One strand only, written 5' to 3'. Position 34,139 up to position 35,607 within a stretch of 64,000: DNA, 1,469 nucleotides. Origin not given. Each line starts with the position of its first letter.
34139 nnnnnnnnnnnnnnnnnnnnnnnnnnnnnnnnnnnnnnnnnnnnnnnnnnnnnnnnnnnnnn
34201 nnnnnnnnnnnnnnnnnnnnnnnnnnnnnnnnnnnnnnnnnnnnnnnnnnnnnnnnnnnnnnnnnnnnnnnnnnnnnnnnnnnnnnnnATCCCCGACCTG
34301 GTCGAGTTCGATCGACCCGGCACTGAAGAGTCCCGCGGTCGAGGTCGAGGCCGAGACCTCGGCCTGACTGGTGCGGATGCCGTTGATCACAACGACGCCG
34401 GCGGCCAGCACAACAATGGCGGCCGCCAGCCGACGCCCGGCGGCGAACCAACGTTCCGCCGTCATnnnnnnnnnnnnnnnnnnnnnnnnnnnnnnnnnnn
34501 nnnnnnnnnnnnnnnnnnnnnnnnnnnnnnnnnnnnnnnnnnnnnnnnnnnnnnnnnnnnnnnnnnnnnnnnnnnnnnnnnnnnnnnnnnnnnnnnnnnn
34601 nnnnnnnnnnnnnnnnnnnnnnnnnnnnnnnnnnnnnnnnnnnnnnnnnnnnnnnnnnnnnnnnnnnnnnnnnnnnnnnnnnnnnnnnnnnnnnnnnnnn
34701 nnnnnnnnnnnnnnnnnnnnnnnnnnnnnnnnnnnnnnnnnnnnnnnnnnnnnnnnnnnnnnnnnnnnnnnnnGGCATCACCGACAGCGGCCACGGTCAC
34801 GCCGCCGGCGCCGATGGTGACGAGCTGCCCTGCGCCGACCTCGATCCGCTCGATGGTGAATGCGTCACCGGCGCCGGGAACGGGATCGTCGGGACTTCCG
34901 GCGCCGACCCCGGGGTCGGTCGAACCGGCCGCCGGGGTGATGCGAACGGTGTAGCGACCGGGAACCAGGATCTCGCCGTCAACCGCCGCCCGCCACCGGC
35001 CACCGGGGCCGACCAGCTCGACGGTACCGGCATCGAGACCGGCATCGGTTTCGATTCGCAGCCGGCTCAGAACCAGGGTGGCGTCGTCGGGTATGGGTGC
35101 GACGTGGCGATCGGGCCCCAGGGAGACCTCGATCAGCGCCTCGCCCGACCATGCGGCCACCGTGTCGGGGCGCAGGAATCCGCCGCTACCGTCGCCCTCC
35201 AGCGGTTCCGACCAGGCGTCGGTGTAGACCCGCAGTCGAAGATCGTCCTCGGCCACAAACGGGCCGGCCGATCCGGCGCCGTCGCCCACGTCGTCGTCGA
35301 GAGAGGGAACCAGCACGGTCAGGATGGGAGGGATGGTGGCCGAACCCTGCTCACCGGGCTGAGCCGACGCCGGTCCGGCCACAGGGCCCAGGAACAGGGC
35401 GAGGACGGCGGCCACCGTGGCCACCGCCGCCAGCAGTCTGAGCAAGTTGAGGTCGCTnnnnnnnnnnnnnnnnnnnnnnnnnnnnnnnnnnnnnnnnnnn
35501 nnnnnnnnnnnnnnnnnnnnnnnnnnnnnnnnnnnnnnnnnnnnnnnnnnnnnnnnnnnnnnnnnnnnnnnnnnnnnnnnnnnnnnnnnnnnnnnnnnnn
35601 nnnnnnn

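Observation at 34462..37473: PilZ domain on a cellulose-synthase-like scaffold whose catalytic motifs look dead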

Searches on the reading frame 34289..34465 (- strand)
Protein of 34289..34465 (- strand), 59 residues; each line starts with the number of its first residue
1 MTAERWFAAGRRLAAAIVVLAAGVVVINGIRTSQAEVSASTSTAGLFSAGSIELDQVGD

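Call 40: search_protein_families(library=ncbifam, proteins=[window:34289-34465:-], max_evalue=10)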
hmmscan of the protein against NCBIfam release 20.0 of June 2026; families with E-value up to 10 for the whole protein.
seq(59 aa): 0 families

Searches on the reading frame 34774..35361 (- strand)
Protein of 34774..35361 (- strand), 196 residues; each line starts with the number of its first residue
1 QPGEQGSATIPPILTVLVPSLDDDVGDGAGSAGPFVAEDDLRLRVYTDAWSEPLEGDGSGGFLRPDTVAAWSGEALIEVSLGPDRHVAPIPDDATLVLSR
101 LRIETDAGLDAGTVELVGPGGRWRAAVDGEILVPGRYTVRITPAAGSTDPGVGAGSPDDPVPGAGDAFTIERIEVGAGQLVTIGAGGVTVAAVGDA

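Call 63: predict_structure(alignment_id=A2)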
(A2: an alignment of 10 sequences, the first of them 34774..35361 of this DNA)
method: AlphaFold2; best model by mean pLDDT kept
length: 196 residues; sequences in the alignment: 10
mean_pLDDT: 76.5   pTM: 0.71
mean pLDDT of the five models: 76.5, 74.7, 72.9, 61.3, 46.1
residues with pLDDT >= 90: 70; 70-90: 66; 50-70: 27; < 50: 33
segments of 3 or more residues with pLDDT < 50: 1-4, 24-31, 33-37, 149-156, 162-165
pLDDT, mean of each block of 10 residues (from residue 1): 51 87 45 52 90 84 77 85 92 90 79 89 90 95 61 48 61 94 89 67
secondary structure, 60 per line:
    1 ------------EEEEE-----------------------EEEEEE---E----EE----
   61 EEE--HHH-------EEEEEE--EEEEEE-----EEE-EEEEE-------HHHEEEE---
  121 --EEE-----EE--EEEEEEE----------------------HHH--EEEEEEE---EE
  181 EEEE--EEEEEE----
elements in order: E13-17 E41-46 E61-63 E76-81 E84-89 E95-97 E99-103 E114-117 E123-125 E135-141 E169-175 E179-184 E187-192

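Call 66: fold_search(model_id=the predicted structure, library=pdb)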
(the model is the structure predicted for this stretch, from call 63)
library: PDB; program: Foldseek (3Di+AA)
matches with E <= 10: 511; with E <= 0.001: 0
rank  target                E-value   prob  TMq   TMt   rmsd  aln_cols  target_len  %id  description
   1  4x9b_B                1.3e-02  0.30  0.16  0.09  18.9       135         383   16  Crystal structure of Dscam1 isoform 4.44, N-terminal four Ig domains (released 2015-12-16)
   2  2v5m_A                2.6e-02  0.21  0.16  0.10  19.0       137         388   15  Structural basis for Dscam isoform specificity (released 2007-09-11)
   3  4x83_D                3.7e-02  0.23  0.16  0.09  19.0       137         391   15  Crystal structure of Dscam1 isoform 7.44, N-terminal four Ig domains (released 2015-12-16)
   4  2v5s_B                4.1e-02  0.20  0.16  0.09  19.1       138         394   14  Structural basis for Dscam isoform specificity (released 2007-09-11)
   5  4x9b_A                5.5e-02  0.21  0.17  0.10  18.7       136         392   16  Crystal structure of Dscam1 isoform 4.44, N-terminal four Ig domains (released 2015-12-16)
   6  4x8x_B                6.1e-02  0.15  0.16  0.09  18.6       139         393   16  Crystal structure of Dscam1 isoform 1.9, N-terminal four Ig domains (released 2015-12-16)
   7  8d85_C                7.2e-02  0.30  0.20  0.20  19.6       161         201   11  Cryo-EM structure of human IL-27 signaling complex: model containing the interaction core region (released 2023-03-29)
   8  4x9g_A                7.7e-02  0.16  0.17  0.10  18.8       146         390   17  Crystal structure of Dscam1 isoform 6.44, N-terminal four Ig domains (released 2015-12-16)
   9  7ol4_A                7.7e-02  0.13  0.15  0.06  19.8       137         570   15  Mouse contactin-1 neurofascin-155 immunoglobulin domains adhesion complex (released 2022-12-14)
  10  6tyb_C                9.1e-02  0.21  0.19  0.22  17.5       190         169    7  Isolation and Structure of an Antibody that Fully Neutralizes Isolate SIVmac239 Reveals Functional Similarity of SIV a (released 2019-10-02)
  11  7tzg_D                1.0e-01  0.14  0.18  0.10  20.1       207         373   11  Structure of human LAG3 in complex with antibody single-chain variable fragment (released 2022-05-11)
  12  4x9h_A                1.0e-01  0.13  0.16  0.09  19.3       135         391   16  Crystal structure of Dscam1 isoform 8.4, N-terminal four Ig domains (released 2015-12-16)
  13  3mj9_A                1.1e-01  0.12  0.16  0.14  16.8       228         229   12  Crystal structure of JAML in complex with the stimulatory antibody HL4E10 (released 2011-02-23)
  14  6p67_I                1.2e-01  0.38  0.23  0.23  17.1       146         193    9  Crystal Structure of a Complex of human IL-7Ralpha with an anti-IL-7Ralpha 2B8 Fab (released 2019-09-04)
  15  2xy1                  1.3e-01  0.25  0.19  0.20  21.4       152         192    7  CRYSTAL STRUCTURE OF NCAM2 IG3-4 (released 2011-02-23)
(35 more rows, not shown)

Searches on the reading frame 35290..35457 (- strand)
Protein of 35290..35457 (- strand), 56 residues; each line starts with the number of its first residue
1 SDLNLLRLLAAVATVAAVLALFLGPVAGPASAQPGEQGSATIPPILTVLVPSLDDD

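Call 40: search_protein_families(library=ncbifam, proteins=[window:35290-35457:-], max_evalue=10)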
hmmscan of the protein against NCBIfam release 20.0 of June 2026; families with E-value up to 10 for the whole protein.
seq(56 aa): 2 families
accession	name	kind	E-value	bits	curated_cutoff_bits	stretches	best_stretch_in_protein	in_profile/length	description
TIGR01409.1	TAT_signal_seq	domain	0.76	10.2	16.7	1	9-32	7-29/29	twin-arginine translocation signal domain-containing protein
NF038083.1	CU044_5270_fam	subfamily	1.2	8.8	100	1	5-38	32-67/284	CU044_5270 family protein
